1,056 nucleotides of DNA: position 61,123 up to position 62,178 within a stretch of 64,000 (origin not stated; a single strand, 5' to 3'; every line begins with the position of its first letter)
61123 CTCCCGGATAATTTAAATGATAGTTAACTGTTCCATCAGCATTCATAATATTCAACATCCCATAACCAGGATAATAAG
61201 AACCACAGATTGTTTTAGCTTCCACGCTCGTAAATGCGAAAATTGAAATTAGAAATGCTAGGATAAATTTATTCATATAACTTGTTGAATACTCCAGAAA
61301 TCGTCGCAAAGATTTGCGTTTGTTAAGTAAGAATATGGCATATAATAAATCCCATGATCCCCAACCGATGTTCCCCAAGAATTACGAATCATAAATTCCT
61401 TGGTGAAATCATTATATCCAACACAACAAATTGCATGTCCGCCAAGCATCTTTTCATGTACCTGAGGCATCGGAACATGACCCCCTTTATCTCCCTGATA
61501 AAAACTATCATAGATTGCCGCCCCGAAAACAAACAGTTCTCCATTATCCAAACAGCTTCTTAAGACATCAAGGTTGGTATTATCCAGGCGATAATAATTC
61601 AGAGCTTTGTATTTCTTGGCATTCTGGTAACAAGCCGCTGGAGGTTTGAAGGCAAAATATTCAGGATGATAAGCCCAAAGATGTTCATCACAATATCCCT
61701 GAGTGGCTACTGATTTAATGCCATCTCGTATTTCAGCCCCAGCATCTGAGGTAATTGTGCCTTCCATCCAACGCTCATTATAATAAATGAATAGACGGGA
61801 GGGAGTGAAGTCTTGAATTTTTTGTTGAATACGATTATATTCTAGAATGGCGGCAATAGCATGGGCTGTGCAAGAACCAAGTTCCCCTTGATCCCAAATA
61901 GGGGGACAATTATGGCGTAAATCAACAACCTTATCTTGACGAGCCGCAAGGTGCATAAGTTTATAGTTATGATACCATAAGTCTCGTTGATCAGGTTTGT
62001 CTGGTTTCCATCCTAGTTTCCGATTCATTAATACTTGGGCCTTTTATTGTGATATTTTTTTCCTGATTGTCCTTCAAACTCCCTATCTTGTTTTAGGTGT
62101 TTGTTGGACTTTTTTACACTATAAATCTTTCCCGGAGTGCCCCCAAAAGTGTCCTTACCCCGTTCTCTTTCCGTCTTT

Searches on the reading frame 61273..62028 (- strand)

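Call 109: search_protein_families(library=pfam, max_evalue=0.001, proteins=[window:61273-62028:-])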
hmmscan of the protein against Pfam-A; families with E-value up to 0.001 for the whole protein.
window:61273-62028:- (251 aa): 1 family
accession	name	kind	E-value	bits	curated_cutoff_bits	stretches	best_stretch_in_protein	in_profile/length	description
PF00112.29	Peptidase_C1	-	1.7e-08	35.3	20.7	1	35-231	5-203/220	Papain family cysteine protease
